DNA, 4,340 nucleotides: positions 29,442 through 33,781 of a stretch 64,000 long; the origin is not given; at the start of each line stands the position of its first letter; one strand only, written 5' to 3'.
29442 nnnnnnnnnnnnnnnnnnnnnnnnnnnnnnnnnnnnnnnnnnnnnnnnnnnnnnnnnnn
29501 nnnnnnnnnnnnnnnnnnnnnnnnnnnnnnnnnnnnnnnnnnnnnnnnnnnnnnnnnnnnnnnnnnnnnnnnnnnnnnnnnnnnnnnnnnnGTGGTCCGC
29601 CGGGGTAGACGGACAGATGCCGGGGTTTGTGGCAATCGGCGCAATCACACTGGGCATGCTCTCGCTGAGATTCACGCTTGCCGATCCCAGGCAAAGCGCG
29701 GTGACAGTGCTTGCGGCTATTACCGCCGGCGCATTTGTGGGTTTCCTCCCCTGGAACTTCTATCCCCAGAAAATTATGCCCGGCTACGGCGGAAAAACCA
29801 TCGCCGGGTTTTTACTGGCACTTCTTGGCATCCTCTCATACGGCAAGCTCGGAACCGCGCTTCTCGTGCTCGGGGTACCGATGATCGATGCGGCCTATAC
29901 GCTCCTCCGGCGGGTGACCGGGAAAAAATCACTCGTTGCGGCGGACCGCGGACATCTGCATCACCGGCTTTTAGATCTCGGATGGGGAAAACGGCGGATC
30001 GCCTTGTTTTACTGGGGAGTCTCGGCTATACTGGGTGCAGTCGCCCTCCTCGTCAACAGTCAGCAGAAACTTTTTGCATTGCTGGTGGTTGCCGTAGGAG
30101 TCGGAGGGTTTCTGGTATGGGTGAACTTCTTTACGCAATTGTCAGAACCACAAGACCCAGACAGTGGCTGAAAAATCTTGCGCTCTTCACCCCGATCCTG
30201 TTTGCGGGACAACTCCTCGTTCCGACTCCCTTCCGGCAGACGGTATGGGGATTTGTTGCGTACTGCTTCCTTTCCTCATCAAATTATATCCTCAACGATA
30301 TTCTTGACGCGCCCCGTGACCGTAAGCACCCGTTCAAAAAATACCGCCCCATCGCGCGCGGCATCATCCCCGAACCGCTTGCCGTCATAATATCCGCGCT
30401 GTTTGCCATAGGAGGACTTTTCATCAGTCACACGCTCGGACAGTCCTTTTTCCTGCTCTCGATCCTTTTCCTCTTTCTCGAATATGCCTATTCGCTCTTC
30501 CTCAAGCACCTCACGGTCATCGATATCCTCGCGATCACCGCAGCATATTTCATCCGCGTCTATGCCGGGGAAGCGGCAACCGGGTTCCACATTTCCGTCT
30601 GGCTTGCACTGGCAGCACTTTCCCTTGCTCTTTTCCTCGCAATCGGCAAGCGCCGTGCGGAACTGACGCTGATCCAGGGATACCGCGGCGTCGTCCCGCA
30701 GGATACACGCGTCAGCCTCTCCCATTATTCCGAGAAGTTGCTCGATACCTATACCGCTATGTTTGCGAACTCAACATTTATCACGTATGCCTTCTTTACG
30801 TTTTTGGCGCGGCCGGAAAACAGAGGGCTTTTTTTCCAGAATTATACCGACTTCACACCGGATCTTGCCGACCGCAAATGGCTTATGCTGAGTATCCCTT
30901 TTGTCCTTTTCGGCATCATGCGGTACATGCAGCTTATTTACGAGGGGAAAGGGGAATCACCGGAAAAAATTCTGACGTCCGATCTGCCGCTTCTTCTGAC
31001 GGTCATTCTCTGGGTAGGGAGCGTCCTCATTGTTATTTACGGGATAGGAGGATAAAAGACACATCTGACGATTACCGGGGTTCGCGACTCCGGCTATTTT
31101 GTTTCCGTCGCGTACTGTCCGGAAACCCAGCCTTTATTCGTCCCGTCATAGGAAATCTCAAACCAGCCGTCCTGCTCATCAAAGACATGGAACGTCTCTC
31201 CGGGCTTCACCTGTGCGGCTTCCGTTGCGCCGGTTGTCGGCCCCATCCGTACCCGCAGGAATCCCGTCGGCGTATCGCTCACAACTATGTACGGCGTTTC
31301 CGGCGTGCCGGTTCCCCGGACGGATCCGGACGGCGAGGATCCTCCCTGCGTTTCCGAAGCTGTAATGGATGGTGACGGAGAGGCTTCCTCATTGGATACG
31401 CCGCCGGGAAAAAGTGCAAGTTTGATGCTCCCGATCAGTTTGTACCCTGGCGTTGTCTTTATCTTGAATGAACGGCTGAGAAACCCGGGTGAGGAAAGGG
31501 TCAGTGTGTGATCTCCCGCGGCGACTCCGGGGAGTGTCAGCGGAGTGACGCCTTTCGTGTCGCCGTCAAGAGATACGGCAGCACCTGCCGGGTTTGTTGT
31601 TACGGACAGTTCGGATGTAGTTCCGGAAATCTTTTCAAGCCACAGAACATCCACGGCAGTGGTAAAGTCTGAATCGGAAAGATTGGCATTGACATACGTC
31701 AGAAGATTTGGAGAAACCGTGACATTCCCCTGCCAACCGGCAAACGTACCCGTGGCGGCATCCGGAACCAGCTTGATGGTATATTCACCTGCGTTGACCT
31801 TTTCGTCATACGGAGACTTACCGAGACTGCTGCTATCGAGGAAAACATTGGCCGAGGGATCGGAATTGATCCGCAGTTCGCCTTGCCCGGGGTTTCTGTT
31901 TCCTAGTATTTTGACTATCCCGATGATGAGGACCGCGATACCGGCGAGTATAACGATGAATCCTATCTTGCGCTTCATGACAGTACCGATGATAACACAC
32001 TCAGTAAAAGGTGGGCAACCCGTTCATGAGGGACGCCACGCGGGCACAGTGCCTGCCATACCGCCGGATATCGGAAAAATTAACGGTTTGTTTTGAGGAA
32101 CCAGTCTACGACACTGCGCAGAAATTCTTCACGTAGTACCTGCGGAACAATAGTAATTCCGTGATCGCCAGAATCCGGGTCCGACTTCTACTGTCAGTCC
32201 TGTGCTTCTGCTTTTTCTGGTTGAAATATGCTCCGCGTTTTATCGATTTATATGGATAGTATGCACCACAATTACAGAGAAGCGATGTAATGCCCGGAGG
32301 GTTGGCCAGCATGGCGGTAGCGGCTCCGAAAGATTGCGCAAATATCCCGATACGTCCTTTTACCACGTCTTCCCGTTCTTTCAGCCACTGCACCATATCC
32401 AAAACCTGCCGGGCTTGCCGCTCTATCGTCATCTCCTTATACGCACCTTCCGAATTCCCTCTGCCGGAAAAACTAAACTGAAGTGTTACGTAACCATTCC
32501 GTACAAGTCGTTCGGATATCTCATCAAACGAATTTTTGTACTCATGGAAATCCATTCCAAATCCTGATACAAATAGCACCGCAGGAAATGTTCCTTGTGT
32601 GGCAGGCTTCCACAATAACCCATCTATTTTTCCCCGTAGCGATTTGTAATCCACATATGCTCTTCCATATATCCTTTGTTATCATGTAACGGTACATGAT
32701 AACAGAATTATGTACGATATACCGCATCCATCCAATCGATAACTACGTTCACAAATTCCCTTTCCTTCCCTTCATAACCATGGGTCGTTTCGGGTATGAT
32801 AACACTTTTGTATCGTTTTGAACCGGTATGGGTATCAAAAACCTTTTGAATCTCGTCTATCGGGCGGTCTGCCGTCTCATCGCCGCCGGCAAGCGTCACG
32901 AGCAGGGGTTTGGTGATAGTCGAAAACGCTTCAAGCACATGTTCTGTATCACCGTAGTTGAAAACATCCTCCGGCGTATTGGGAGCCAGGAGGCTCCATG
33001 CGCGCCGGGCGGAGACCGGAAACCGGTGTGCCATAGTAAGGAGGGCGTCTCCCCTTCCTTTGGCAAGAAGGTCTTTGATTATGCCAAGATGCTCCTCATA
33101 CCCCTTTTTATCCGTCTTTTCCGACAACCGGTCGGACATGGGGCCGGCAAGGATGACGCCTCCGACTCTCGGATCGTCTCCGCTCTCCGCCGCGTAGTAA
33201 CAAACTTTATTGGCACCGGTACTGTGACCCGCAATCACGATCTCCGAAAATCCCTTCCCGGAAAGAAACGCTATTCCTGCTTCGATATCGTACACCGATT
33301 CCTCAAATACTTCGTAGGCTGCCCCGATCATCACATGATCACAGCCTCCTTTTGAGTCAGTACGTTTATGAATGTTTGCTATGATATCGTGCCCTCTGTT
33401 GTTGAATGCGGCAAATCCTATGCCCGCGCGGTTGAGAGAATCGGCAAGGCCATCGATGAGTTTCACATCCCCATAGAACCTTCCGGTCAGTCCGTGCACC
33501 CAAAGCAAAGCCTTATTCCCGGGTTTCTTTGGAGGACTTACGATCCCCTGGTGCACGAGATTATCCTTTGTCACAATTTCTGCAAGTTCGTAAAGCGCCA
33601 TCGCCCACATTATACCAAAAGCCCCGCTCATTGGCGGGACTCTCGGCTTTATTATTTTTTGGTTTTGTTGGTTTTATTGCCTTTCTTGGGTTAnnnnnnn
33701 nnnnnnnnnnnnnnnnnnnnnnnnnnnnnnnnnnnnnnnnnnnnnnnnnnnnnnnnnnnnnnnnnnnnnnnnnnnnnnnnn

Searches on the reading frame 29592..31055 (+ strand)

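Call 45: search_protein_families(library=pfam, proteins=[window:29592-31055:+], max_evalue=0.001)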
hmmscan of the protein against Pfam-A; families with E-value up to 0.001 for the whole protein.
window:29592-31055:+ (487 aa): 1 family
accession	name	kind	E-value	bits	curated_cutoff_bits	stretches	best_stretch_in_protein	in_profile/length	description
PF01040.23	UbiA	-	2e-20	73.6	34.2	1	211-350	16-156/250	UbiA prenyltransferase family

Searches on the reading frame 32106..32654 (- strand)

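Call 45: search_protein_families(library=pfam, proteins=[window:32106-32654:-], max_evalue=0.001)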
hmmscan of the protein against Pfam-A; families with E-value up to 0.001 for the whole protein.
window:32106-32654:- (182 aa): 3 families
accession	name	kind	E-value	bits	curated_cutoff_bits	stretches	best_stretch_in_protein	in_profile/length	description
PF02129.25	Peptidase_S15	-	3.5e-12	47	23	1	14-135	9-133/262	X-Pro dipeptidyl-peptidase (S15 family)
PF12146.15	Hydrolase_4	-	4.2e-05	23.4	27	1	26-117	7-93/239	Serine aminopeptidase, S33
PF01738.24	DLH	-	9.2e-05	22.6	21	1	10-145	1-130/217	Dienelactone hydrolase family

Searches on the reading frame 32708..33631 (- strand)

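Call 45: search_protein_families(library=pfam, proteins=[window:32708-33631:-], max_evalue=0.001)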
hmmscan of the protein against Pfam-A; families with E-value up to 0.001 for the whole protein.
window:32708-33631:- (307 aa): 4 families
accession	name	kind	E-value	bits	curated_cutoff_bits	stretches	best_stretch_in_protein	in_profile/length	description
PF08538.16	DUF1749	-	2.8e-21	76.3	24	1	116-296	87-289/299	Protein of unknown function (DUF1749)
PF12146.15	Hydrolase_4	-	5.4e-08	32.9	27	1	54-166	15-111/239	Serine aminopeptidase, S33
PF00561.26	Abhydrolase_1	-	2.6e-07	31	25.8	1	41-167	2-110/245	alpha/beta hydrolase fold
PF12697.13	Abhydrolase_6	-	2.8e-07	31.9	26.3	1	42-285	1-205/217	Alpha/beta hydrolase family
